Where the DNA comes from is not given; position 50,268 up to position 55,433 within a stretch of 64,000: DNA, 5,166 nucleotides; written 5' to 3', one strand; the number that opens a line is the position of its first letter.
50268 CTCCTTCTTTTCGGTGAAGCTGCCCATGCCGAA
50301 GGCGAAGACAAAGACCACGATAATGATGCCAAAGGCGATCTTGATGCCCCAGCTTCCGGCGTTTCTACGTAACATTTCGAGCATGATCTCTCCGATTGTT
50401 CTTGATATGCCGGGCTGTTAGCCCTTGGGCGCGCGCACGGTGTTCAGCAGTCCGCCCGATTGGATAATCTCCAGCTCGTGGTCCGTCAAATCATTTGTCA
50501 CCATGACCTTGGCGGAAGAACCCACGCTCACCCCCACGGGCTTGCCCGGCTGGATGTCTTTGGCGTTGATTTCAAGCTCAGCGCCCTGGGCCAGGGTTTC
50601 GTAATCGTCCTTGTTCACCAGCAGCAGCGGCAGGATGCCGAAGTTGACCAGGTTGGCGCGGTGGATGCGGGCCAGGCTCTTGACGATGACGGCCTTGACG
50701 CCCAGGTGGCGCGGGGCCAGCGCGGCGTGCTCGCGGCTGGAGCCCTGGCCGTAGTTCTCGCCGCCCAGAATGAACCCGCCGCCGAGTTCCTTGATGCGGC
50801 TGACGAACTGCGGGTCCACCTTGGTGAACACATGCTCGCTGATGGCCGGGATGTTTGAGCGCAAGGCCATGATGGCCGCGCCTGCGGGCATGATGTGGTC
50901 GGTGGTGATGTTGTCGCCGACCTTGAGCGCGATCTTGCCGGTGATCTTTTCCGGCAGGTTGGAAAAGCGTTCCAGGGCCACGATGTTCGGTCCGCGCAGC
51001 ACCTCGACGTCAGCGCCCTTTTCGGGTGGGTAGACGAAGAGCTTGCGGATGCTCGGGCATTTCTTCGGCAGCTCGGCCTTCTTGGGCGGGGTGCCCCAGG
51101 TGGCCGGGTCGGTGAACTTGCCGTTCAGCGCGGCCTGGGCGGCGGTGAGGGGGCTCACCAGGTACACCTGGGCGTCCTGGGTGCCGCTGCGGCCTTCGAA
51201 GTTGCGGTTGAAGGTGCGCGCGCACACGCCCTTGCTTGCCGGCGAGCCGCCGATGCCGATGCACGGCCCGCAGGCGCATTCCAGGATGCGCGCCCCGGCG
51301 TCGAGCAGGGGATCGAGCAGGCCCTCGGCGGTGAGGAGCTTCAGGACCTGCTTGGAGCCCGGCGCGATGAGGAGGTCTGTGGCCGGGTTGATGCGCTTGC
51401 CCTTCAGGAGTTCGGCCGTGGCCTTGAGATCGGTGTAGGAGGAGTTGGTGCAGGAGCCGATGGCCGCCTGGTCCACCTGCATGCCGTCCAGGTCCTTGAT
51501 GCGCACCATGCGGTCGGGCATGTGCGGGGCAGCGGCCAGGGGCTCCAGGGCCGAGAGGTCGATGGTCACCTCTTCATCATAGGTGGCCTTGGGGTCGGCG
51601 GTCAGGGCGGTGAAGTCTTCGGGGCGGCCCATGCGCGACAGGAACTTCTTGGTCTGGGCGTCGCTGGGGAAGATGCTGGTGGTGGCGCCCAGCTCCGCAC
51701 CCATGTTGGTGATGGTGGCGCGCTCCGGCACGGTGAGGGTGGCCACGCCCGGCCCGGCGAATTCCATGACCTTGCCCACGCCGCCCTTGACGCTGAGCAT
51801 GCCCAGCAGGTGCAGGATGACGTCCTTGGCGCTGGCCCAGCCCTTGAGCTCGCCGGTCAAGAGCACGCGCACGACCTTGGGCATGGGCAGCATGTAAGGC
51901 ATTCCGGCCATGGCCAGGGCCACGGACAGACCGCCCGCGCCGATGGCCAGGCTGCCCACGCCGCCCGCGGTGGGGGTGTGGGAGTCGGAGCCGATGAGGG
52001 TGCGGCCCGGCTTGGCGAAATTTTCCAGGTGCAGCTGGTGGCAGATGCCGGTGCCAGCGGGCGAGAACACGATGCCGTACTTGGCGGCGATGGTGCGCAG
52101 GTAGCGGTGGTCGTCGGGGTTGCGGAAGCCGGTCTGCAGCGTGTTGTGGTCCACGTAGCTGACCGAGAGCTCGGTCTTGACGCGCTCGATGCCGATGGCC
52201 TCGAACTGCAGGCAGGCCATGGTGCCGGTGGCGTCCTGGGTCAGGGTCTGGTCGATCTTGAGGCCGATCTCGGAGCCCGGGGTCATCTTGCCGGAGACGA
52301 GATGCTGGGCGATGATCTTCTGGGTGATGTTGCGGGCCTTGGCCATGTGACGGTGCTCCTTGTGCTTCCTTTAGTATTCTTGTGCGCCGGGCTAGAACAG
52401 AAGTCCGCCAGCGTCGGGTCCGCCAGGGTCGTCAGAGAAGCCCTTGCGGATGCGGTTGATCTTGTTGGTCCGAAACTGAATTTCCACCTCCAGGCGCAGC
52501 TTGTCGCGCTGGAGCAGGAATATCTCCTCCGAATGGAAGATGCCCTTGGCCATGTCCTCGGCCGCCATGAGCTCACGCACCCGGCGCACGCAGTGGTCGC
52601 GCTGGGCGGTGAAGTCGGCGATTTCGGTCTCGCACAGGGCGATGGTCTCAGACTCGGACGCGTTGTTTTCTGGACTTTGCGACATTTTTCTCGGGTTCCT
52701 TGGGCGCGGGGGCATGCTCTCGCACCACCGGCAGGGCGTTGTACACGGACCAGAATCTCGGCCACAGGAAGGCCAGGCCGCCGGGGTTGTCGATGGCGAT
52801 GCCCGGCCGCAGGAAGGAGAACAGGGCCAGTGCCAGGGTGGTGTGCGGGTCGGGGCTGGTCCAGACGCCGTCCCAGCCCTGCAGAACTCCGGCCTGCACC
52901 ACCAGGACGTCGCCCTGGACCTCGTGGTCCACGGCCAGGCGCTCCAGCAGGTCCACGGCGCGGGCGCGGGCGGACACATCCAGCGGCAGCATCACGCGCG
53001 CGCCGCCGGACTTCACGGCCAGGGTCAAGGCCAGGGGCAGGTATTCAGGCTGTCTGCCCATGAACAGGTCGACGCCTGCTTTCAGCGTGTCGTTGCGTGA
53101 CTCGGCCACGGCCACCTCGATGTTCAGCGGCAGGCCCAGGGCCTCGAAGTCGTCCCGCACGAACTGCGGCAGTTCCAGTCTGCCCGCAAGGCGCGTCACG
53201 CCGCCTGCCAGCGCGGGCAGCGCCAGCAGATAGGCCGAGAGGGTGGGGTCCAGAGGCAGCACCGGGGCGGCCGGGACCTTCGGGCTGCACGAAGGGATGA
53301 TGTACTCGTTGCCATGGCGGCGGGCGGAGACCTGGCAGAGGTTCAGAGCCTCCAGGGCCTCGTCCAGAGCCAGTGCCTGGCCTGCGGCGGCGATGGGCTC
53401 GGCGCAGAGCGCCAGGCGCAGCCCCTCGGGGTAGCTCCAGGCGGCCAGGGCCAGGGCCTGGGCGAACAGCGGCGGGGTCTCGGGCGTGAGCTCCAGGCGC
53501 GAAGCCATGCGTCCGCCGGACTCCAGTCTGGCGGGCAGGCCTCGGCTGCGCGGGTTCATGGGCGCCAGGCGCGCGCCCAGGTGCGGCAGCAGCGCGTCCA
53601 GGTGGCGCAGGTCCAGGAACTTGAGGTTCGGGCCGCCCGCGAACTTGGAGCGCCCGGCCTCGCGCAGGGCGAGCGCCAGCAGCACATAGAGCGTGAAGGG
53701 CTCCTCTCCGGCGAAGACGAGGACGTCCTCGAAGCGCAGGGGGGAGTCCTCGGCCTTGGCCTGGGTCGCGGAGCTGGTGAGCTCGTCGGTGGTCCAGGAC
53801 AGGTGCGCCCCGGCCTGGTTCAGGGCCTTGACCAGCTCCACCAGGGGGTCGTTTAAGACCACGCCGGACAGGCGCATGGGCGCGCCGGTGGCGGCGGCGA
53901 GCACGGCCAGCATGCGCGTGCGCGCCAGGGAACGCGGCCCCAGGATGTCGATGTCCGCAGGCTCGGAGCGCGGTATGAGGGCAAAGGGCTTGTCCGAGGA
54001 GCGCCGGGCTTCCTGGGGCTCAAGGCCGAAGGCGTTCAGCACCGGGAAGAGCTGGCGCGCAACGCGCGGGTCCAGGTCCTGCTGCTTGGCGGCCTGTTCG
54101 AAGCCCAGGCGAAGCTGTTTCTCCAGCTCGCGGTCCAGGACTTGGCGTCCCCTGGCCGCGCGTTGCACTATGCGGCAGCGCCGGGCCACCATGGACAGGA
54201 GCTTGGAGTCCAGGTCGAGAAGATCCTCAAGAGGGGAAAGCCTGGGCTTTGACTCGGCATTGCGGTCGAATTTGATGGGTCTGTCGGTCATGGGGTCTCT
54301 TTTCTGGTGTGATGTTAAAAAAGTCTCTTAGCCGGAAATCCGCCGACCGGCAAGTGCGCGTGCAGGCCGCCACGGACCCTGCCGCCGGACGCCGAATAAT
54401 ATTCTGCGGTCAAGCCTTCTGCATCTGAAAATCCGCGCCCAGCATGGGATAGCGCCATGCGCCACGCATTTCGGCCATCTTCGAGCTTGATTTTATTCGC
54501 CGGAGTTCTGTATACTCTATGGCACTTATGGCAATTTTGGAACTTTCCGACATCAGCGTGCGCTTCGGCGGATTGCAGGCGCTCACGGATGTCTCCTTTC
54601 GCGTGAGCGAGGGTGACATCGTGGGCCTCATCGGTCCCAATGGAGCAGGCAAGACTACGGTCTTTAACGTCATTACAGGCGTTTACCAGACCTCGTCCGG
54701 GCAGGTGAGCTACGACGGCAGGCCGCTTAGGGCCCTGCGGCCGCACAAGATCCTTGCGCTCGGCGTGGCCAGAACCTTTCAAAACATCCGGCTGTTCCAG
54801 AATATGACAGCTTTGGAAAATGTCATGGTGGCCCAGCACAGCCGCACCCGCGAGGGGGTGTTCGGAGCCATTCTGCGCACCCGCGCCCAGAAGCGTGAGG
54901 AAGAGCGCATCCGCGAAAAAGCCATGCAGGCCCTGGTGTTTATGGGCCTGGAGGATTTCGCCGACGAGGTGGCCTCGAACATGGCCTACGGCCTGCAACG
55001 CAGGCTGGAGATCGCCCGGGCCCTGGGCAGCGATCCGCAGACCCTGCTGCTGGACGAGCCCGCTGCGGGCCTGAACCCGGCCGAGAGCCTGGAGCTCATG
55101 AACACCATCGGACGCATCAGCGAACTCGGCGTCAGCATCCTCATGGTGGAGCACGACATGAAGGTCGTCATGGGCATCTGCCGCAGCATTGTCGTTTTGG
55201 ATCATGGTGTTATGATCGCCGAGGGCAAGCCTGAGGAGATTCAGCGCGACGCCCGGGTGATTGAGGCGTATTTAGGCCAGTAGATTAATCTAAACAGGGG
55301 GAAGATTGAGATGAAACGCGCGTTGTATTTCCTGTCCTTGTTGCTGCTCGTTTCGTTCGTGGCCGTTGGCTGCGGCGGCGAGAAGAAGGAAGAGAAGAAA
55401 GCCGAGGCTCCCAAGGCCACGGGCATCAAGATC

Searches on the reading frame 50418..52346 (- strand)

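Call 45: search_protein_families(library=pfam, proteins=[window:50418-52346:-], max_evalue=0.00001)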
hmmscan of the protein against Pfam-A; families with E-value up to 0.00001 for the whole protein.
window:50418-52346:- (642 aa): 2 families
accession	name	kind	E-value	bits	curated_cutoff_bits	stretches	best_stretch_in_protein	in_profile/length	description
PF00330.25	Aconitase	-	9.2e-113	378.1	28.7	2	9-285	1-305/463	Aconitase family (aconitate hydratase)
PF00694.25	Aconitase_C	-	9.6e-21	74.9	22.8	1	526-576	78-128/131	Aconitase C-terminal domain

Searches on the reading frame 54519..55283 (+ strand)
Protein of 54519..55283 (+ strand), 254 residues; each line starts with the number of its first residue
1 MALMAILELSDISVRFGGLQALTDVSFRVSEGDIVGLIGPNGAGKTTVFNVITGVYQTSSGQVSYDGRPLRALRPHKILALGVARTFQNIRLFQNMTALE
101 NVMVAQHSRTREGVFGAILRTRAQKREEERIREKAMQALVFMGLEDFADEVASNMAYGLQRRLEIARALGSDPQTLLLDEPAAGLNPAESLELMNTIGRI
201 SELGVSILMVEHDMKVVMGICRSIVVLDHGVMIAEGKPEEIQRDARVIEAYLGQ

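Call 45: search_protein_families(library=pfam, proteins=[window:54519-55283:+], max_evalue=0.00001)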
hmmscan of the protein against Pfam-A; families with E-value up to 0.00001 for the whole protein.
window:54519-55283:+ (254 aa): 3 families
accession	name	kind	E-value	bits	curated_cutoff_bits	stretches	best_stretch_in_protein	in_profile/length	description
PF00005.33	ABC_tran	-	1.2e-31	110.6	25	1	22-182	1-136/137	ABC transporter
PF12399.14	BCA_ABC_TP_C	-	1.6e-11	43.9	25.5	1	232-253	2-23/27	Branched-chain amino acid ATP-binding cassette transporter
PF13304.12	AAA_21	-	1.9e-08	35.2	27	0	34-53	1-20/304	AAA domain, putative AbiEii toxin, Type IV TA system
